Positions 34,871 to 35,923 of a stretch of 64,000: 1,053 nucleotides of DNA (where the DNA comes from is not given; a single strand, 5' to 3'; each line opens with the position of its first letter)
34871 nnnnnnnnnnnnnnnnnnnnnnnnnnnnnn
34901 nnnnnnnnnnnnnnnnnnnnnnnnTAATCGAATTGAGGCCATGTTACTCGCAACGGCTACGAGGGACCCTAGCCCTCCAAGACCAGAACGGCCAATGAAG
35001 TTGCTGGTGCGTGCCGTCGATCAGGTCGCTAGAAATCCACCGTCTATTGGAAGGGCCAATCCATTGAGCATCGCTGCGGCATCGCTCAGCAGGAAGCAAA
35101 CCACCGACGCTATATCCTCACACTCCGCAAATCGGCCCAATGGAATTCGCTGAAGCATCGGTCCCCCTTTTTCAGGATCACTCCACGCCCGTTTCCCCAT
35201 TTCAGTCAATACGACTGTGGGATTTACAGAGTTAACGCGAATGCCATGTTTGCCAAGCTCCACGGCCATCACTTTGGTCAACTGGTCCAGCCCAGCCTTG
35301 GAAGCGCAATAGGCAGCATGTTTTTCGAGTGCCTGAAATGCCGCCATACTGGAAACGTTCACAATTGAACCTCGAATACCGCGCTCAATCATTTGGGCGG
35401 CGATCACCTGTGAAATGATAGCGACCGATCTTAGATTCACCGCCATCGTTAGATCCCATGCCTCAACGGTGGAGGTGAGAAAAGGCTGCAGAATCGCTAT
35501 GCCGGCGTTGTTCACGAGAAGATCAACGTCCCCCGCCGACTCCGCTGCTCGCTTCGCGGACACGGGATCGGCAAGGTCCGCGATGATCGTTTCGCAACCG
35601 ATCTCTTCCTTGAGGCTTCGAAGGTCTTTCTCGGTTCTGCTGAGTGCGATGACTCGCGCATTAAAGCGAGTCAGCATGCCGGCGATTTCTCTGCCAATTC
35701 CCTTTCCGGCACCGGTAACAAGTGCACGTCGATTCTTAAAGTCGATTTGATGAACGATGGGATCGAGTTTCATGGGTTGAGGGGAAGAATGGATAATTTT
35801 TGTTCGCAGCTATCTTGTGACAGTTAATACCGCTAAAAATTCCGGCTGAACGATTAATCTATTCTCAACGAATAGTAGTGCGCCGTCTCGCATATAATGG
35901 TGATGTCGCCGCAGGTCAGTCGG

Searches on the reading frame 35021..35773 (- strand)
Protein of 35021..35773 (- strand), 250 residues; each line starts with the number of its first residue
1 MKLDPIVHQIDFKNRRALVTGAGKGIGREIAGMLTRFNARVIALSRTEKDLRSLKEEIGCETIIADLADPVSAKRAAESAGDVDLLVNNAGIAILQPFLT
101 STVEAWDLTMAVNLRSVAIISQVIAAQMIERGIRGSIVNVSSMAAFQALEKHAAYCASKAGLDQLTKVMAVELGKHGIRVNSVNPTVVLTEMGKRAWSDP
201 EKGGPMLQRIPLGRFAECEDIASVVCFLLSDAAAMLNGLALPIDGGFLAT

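Call 8: search_protein_families(library=pfam, proteins=[window:35021-35773:-], max_evalue=0.001)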
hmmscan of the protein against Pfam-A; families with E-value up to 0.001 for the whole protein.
window:35021-35773:- (250 aa): 4 families
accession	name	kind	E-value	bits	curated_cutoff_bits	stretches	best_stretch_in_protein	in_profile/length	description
PF13561.12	adh_short_C2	-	2.8e-55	187.9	27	1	21-247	1-235/236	Enoyl-(Acyl carrier protein) reductase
PF00106.31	adh_short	-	2.8e-49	167.7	26.6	1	17-199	3-193/195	short chain dehydrogenase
PF08659.16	KR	-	1.7e-07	31.8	22.6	1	18-170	4-164/180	KR domain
PF23441.1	SDR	-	0.00043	20.2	27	0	129-246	137-254/258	SDR-like rossmann domain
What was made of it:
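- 35021..35773 (-): Short-chain dehydrogenase, convergent with the fusion; probably a polyol dehydrogenase. Pfam adh_short (call 8).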

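Call 41: search_protein_families(library=ncbifam, proteins=[window:35021-35773:-], max_evalue=1e-20)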
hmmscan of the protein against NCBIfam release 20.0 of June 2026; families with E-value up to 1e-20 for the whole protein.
window:35021-35773:- (250 aa): 166 families (the best 25 are shown)
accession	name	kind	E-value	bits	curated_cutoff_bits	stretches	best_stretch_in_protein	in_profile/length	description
NF005467.0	PRK07060.1-5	equivalog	2.2e-84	282.8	360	1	9-249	4-244/245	SDR family oxidoreductase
NF005465.0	PRK07060.1-2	equivalog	7.8e-79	264.6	331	1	11-249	2-240/241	short chain dehydrogenase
NF005466.0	PRK07060.1-3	equivalog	4.9e-73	245.8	438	1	9-249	4-251/252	short chain dehydrogenase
NF005464.0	PRK07060.1-1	equivalog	2.2e-72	243.7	465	1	10-249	5-247/248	short chain dehydrogenase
NF005309.0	PRK06841.1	subfamily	3.6e-69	233.1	286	1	8-247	9-252/255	GolD/DthD family dehydrogenase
NF005559.1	PRK07231.1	subfamily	1.7e-60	204.6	215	1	12-248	2-248/249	glucose 1-dehydrogenase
NF052558.1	MBtsdlDhBudC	equivalog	2.7e-52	177.8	270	1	12-249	1-243/250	meso-2,3-butanediol dehydrogenase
NF009466.0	PRK12826.1-2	subfamily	4.9e-52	176.9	222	1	13-247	2-244/248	3-oxoacyl-ACP reductase FabG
TIGR01832.1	kduD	equivalog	9.7e-51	172.6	338.85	1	12-249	3-247/248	2-dehydro-3-deoxy-D-gluconate 5-dehydrogenase KduD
NF053807.1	RhamDHLra1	equivalog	1.6e-49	168.9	400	1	13-248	3-248/252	L-rhamnose 1-dehydrogenase Lra1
NF009384.0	PRK12743.1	equivalog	1.8e-48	165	264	1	13-249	5-249/258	SDR family oxidoreductase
TIGR01830.1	3oxo_ACP_reduc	equivalog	5.4e-48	163.8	297.75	1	17-247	1-238/239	3-oxoacyl-[acyl-carrier-protein] reductase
NF004791.0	PRK06138.1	equivalog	7.6e-47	159.7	312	1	12-249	3-251/252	SDR family oxidoreductase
NF006070.0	PRK08213.1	subfamily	1.5e-46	159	279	1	8-248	6-257/259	gluconate 5-dehydrogenase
NF005893.0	PRK07856.1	equivalog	2.6e-46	158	255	1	8-246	3-240/255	SDR family oxidoreductase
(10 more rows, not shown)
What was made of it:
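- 35021..35773 (-): The GolD/DthD family scores 233 bits, below the 286 cut-off (call 41).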
